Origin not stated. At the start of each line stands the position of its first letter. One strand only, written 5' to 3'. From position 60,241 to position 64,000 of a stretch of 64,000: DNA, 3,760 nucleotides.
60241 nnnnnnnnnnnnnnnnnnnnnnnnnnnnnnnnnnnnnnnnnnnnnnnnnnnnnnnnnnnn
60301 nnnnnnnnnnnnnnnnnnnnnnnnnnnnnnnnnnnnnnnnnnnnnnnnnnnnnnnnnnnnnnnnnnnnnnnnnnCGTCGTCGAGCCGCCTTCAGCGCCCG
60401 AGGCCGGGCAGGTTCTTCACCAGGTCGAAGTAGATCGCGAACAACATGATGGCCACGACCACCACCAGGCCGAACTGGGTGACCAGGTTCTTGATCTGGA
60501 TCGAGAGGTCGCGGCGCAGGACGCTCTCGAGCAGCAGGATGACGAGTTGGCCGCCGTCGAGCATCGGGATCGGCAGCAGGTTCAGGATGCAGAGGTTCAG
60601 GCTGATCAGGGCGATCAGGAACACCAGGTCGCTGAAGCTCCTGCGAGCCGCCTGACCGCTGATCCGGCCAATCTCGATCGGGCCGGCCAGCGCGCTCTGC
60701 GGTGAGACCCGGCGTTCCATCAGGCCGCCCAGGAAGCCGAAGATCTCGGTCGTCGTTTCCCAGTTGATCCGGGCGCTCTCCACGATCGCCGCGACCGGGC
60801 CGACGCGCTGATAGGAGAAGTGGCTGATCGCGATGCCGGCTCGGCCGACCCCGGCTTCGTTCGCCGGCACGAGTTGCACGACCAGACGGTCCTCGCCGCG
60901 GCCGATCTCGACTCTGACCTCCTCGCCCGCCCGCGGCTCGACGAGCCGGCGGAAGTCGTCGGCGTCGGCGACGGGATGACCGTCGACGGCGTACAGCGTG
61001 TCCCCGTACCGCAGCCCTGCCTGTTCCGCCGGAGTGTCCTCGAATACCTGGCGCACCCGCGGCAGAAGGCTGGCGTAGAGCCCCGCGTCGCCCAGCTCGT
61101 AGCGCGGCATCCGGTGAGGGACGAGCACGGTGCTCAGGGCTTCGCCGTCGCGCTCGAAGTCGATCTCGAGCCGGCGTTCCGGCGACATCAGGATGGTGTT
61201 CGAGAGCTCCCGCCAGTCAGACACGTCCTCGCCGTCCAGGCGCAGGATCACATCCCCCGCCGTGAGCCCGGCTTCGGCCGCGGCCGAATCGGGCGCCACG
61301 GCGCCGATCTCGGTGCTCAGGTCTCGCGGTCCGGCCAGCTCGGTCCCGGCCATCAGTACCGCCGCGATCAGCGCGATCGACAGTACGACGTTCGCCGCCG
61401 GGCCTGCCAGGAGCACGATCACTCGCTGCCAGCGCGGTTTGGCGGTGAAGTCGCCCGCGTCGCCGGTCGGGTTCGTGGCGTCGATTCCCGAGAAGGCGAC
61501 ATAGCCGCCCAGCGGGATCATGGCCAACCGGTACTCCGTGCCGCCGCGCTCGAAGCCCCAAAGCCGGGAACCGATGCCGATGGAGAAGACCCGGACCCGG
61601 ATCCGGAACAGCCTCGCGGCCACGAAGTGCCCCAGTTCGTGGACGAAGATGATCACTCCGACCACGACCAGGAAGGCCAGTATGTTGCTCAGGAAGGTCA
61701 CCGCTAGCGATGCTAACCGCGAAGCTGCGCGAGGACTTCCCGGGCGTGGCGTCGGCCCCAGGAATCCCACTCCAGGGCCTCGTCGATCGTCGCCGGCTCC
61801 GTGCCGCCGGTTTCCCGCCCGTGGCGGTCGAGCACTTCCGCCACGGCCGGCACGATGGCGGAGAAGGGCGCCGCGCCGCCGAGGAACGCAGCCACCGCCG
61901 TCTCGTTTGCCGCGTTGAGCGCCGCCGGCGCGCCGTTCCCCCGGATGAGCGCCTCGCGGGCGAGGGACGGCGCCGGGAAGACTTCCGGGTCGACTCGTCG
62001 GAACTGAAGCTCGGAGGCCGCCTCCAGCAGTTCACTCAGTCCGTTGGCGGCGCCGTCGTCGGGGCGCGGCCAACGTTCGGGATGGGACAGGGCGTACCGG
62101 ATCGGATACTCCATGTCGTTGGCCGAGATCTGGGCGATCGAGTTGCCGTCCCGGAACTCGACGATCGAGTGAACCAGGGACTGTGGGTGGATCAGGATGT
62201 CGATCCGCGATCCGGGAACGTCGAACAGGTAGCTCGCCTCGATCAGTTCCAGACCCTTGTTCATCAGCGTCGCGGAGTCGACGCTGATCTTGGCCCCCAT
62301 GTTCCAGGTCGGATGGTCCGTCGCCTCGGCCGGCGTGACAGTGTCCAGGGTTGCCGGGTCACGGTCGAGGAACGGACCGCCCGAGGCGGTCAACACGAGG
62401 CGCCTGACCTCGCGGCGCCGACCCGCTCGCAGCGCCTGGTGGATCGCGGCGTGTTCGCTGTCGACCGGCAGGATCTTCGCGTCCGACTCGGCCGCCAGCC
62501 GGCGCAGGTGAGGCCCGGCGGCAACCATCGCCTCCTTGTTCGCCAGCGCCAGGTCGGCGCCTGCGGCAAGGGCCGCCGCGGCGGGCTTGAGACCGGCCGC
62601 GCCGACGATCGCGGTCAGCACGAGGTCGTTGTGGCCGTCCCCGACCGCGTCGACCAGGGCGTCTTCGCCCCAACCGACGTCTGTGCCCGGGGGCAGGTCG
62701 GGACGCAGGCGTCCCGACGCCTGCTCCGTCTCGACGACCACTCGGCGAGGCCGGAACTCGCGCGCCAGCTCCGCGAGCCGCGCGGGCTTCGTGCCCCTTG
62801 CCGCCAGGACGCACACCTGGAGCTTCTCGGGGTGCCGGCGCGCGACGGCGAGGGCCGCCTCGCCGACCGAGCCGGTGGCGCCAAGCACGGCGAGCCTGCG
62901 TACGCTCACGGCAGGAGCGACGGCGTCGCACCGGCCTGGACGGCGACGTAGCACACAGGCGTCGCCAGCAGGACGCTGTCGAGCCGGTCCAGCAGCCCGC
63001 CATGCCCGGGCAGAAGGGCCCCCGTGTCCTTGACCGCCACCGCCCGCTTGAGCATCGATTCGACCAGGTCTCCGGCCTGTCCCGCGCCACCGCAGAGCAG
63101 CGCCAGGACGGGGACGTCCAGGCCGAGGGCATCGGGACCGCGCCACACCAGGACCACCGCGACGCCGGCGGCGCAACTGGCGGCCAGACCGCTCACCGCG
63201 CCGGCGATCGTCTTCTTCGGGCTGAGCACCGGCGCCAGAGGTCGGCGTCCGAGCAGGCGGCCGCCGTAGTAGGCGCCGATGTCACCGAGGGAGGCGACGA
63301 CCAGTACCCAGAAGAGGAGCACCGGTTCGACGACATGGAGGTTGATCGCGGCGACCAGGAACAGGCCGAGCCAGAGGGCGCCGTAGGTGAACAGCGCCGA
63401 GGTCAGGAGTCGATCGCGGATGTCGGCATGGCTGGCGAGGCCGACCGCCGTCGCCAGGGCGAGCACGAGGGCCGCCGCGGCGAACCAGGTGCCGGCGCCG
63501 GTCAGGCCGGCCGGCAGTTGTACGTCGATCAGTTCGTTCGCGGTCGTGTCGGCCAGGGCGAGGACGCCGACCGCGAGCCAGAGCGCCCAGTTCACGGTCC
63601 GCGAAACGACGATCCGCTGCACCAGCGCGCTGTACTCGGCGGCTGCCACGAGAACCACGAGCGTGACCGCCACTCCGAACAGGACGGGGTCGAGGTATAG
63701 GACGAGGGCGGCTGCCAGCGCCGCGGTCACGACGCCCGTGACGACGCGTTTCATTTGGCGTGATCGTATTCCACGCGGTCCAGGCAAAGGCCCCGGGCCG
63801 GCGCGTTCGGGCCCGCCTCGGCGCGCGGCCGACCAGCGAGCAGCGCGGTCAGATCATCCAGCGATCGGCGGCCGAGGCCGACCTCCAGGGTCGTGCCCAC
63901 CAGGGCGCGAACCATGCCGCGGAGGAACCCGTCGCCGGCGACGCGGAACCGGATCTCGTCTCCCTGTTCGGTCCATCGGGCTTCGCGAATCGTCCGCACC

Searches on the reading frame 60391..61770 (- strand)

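Call 34: search_protein_families(library=pfam, proteins=[window:60391-61770:-], max_evalue=0.00001)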
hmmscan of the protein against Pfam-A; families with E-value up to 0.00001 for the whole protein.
window:60391-61770:- (459 aa): 5 families
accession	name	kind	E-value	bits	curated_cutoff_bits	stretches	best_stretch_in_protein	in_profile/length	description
PF02163.28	Peptidase_M50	-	2.4e-61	207.3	27.2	1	32-440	1-220/221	Peptidase family M50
PF17820.7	PDZ_6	-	4.8e-21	74.7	27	2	239-289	2-52/54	PDZ domain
PF13180.12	PDZ_2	-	2.2e-18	66.7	27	2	238-298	15-76/80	PDZ domain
PF00595.29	PDZ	-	1.7e-11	44.8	23.2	1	142-197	13-71/81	PDZ domain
PF14685.13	PDZ_Tricorn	-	1.4e-07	31.9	25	0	247-293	32-80/88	Tricorn protease PDZ domain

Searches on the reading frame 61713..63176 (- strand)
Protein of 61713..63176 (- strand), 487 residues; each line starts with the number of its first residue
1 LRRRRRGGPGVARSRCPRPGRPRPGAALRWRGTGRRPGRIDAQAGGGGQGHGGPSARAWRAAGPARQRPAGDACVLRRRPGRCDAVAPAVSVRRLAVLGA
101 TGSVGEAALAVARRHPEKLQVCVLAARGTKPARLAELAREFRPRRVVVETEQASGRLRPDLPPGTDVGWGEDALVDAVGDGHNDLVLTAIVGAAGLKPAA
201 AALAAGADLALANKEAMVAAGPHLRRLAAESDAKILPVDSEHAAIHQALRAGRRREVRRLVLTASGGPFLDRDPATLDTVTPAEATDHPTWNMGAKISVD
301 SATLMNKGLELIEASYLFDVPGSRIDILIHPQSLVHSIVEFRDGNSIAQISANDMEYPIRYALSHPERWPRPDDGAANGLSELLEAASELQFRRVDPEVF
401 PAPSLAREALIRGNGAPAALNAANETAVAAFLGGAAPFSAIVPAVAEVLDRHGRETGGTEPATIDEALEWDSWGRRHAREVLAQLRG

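Call 34: search_protein_families(library=pfam, proteins=[window:61713-63176:-], max_evalue=0.00001)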
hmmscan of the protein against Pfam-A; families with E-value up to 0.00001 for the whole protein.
window:61713-63176:- (487 aa): 3 families
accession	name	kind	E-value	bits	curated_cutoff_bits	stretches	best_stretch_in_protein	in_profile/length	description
PF08436.17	DXP_redisom_C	-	2.2e-36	124.3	26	1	235-318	1-84/84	1-deoxy-D-xylulose 5-phosphate reductoisomerase C-terminal domain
PF02670.22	DXP_reductoisom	-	2.8e-33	115.8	21.7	1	95-221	1-129/129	1-deoxy-D-xylulose 5-phosphate reductoisomerase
PF13288.12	DXPR_C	-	7.5e-27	94.3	27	1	351-476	2-114/115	DXP reductoisomerase C-terminal domain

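Call 53: search_protein_families(library=ncbifam, proteins=[window:61713-62900:-], max_evalue=0.00001)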
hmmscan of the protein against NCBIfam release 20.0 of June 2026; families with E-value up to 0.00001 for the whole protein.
window:61713-62900:- (395 aa): 3 families
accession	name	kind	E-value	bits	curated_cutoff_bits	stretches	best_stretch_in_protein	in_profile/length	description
NF009114.0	PRK12464.1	equivalog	2.7e-113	378.8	461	1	2-393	4-385/389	1-deoxy-D-xylulose-5-phosphate reductoisomerase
TIGR00243.1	Dxr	equivalog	1.2e-107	360.3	315.7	1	2-391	3-385/389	1-deoxy-D-xylulose-5-phosphate reductoisomerase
NF003938.0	PRK05447.1-1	equivalog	1.9e-99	333.4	515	1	1-393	2-396/398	1-deoxy-D-xylulose-5-phosphate reductoisomerase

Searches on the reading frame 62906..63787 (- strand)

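Call 34: search_protein_families(library=pfam, proteins=[window:62906-63787:-], max_evalue=0.00001)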
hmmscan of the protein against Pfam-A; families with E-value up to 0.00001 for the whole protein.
window:62906-63787:- (293 aa): 1 family
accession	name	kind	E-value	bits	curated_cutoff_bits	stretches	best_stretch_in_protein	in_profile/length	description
PF01148.25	CTP_transf_1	-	7e-47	160.9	24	1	13-284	2-262/264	Cytidylyltransferase family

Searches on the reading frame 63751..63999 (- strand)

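Call 78: search_protein_families(library=pfam, proteins=[window:63751-63999:-], max_evalue=0.01)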
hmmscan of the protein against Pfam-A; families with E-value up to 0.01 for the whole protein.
window:63751-63999:- (82 aa): 1 family
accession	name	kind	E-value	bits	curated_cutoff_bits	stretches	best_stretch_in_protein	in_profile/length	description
PF01416.25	PseudoU_synth_1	-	2.7e-19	70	23.3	1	2-79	26-108/108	tRNA pseudouridine synthase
